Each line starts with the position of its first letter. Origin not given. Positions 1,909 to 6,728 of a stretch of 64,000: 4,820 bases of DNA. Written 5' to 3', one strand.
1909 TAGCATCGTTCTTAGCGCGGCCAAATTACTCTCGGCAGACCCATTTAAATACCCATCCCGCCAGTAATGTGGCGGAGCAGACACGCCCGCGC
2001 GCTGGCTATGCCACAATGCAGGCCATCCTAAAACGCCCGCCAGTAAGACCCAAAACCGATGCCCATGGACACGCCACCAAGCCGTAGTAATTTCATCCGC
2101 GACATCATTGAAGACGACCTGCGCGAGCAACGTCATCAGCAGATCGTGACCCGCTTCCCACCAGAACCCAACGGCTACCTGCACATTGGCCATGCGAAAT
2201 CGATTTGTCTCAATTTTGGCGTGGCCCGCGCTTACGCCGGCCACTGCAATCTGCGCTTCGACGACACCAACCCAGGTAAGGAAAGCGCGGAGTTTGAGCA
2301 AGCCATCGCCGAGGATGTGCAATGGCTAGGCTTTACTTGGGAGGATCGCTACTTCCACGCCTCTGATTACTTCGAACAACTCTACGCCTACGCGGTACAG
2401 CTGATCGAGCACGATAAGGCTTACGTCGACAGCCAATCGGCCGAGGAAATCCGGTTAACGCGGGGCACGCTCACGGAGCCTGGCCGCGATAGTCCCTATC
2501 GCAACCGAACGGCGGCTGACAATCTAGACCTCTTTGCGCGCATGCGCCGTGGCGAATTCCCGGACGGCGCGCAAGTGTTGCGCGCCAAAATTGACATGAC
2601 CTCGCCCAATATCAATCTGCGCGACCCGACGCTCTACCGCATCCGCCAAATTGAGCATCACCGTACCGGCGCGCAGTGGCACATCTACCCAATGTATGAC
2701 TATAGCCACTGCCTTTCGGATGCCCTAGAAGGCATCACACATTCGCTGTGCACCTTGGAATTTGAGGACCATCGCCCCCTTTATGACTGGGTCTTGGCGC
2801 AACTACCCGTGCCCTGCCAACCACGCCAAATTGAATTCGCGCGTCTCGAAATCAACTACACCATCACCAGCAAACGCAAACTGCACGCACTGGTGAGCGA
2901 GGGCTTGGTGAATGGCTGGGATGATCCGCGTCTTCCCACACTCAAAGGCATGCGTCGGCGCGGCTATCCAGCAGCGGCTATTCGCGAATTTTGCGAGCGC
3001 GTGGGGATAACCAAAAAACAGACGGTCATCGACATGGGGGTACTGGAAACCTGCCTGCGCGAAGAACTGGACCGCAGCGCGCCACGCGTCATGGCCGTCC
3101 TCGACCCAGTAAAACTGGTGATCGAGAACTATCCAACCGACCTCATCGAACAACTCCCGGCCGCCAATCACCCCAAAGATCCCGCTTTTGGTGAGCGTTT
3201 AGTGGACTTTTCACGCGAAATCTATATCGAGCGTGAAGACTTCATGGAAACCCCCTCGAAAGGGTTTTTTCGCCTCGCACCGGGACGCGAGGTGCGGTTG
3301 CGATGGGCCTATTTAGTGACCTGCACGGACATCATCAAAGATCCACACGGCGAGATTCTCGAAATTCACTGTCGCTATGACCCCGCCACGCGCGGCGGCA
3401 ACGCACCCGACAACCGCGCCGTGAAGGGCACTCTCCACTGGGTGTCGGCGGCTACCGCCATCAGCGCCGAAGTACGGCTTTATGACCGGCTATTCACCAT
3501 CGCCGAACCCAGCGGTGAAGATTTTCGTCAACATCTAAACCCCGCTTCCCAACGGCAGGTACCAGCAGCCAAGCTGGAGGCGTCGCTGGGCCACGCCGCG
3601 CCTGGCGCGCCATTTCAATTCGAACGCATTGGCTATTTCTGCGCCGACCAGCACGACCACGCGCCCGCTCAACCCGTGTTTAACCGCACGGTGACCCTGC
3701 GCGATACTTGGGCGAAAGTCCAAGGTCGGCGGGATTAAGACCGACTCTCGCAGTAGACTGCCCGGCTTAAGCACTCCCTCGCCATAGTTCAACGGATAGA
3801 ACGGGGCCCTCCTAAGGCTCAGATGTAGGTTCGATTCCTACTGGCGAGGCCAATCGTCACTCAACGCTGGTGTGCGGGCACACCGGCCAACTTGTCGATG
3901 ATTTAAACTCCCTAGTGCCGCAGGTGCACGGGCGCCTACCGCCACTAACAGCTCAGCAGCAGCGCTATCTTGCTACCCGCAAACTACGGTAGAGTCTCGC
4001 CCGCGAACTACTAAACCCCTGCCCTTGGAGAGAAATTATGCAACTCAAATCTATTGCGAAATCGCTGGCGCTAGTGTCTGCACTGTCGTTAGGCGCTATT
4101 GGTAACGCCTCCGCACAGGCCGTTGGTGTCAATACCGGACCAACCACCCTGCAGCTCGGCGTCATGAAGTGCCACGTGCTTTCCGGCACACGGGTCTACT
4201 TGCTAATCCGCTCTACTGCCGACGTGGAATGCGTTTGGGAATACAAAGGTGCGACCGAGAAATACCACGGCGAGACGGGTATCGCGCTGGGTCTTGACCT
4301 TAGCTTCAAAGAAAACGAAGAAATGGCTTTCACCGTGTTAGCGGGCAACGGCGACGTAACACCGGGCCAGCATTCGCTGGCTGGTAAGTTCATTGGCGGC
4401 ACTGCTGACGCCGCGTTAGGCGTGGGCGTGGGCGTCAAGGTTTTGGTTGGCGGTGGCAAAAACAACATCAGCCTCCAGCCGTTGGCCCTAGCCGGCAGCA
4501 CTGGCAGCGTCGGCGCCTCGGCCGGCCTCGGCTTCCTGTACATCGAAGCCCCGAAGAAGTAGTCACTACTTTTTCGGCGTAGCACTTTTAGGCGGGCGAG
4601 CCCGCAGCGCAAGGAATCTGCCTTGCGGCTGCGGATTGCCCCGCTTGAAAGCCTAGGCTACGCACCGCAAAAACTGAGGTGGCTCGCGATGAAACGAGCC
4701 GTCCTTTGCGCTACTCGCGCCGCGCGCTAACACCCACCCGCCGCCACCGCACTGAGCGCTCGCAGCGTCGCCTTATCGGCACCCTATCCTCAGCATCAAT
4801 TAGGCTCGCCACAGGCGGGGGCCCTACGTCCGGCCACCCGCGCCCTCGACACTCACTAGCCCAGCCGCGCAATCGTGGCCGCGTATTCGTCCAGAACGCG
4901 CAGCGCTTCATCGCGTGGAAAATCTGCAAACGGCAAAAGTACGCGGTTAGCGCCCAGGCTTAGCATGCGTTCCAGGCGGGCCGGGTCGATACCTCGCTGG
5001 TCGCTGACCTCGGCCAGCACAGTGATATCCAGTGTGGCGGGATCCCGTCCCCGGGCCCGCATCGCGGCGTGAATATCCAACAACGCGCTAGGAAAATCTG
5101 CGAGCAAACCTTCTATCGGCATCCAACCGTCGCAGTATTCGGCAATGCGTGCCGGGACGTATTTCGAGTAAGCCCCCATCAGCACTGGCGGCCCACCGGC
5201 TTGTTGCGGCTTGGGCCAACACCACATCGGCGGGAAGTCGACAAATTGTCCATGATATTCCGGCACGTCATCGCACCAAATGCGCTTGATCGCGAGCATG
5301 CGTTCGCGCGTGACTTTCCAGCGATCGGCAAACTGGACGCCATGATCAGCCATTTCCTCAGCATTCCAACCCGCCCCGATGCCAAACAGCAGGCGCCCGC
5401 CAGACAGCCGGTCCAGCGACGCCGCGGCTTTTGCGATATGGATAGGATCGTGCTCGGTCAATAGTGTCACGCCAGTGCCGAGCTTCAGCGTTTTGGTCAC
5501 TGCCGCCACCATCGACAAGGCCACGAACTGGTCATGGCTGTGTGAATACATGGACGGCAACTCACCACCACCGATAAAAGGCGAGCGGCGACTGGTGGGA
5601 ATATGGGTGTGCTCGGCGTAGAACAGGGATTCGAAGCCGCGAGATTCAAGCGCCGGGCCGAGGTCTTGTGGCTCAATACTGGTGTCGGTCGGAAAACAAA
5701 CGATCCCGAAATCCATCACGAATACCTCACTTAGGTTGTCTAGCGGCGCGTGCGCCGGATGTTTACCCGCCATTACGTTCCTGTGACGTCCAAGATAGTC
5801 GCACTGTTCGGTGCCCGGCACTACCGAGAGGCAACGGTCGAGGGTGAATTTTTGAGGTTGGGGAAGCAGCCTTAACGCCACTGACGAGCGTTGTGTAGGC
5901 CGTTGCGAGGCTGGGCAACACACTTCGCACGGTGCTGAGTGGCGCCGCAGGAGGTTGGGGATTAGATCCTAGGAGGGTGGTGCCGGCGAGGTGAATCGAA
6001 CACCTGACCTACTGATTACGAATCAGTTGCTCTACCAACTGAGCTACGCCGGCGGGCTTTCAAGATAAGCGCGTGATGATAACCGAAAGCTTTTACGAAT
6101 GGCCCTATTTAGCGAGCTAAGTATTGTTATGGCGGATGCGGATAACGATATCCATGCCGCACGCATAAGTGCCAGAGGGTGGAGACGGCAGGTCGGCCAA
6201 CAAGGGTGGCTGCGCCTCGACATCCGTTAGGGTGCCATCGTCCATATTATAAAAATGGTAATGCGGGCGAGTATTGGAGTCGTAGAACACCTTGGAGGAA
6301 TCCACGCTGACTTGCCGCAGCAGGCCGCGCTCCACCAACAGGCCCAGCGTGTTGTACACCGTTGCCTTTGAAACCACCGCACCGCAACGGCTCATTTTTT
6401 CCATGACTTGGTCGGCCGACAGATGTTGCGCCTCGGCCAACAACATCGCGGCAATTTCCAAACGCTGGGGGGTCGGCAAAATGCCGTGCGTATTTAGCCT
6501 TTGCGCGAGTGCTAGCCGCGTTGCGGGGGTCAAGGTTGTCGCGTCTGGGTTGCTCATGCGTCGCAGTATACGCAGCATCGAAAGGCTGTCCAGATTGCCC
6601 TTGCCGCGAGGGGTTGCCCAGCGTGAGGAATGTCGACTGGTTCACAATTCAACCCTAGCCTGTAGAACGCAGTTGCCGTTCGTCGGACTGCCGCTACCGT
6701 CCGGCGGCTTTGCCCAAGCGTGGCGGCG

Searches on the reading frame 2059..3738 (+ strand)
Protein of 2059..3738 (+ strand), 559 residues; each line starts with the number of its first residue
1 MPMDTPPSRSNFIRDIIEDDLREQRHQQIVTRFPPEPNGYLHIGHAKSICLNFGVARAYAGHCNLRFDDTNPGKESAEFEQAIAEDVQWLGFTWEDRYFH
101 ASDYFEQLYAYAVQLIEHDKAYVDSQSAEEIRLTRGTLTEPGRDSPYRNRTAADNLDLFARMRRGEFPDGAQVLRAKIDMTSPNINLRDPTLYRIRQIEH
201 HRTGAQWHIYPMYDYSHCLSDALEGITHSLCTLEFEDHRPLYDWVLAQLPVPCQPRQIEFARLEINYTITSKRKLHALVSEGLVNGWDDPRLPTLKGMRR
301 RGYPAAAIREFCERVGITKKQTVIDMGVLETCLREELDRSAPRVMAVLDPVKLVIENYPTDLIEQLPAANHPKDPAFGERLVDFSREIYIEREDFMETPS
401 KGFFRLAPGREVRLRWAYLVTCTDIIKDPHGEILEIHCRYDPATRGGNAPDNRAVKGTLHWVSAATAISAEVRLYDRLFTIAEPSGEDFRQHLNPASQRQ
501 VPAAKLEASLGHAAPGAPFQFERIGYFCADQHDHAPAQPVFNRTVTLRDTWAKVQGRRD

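Call 14: search_protein_families(library=ncbifam, proteins=[window:2059-3738:+])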
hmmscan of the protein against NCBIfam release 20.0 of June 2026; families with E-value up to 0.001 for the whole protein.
window:2059-3738:+ (559 aa): 10 families
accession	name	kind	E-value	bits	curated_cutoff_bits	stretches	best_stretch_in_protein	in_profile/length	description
NF011291.0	PRK14703.1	equivalog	1.7e-252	840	681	1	9-555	12-560/769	glutamine--tRNA ligase/YqeY domain fusion protein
TIGR00440.1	glnS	equivalog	3.3e-219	729.1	425.8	1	30-553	2-524/524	glutamine--tRNA ligase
TIGR00463.1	gltX_arch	equivalog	6.3e-105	351.8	401.75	1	18-397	83-455/560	glutamate--tRNA ligase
NF003169.0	PRK04156.1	equivalog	5.2e-87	292.8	516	1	19-414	92-478/567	glutamate--tRNA ligase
TIGR00464.1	gltX_bact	equivalog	3.2e-19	69.2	289.95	1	29-155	2-128/470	glutamate--tRNA ligase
NF004315.1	PRK05710.1-4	equivalog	8.7e-19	68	250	1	31-148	1-121/274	tRNA glutamyl-Q(34) synthetase GluQRS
NF004314.0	PRK05710.1-3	equivalog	7.8e-13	48.5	256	1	26-132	4-110/297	tRNA glutamyl-Q(34) synthetase GluQRS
TIGR03838.1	queuosine_YadB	equivalog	6.9e-11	42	276.7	1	30-134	2-106/272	tRNA glutamyl-Q(34) synthetase GluQRS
NF004312.0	PRK05710.1-1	equivalog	6.2e-08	32.4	453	1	22-143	7-128/306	tRNA glutamyl-Q(34) synthetase GluQRS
NF004313.0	PRK05710.1-2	equivalog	1.4e-05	24.4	380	1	27-132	3-108/299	tRNA glutamyl-Q(34) synthetase GluQRS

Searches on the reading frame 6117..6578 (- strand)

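Call 14: search_protein_families(library=ncbifam, proteins=[window:6117-6578:-])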
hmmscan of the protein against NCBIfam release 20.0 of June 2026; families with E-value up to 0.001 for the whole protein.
window:6117-6578:- (153 aa): 10 families
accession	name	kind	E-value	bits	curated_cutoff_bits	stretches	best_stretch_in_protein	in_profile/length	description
NF045678.1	TransRegIrrA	equivalog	4.3e-33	114.1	150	1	22-151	7-137/138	iron response transcriptional regulator IrrA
NF045677.1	FeRespRegIrr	equivalog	1.2e-32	112.6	170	1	26-149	2-126/127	Fur family transcriptional regulator Irr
NF047462.1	FUR_perox_PerRA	exception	3.4e-21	76.2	200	1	28-124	12-108/142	peroxide-responsive transcriptional repressor PerRA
NF047461.1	FUR_perox_PerRB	exception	2.6e-20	72.8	250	1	22-123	15-117/143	peroxide-responsive transcriptional repressor PerRB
NF052545.1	TransRegPerRClab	equivalog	4.4e-14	52.7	180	1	30-122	10-102/138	transcriptional regulator PerR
NF047406.1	TransRegPerRTherm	equivalog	7e-08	32.8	200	1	39-126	10-97/130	manganese-dependent transcriptional regulator PerR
NF051892.1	TransRegFurBacil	equivalog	1e-07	32.1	220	1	25-112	9-101/149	ferric iron uptake transcriptional regulator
NF008646.0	PRK11639.1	equivalog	3.9e-05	23.4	167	1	31-99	20-88/171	zinc uptake transcriptional repressor Zur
NF006999.0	PRK09462.1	equivalog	8.8e-05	22.1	146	1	27-113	7-95/148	ferric iron uptake transcriptional regulator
NF051891.1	TransRegFurHelico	equivalog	0.00014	21.8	200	1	25-117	15-108/148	ferric iron uptake transcriptional regulator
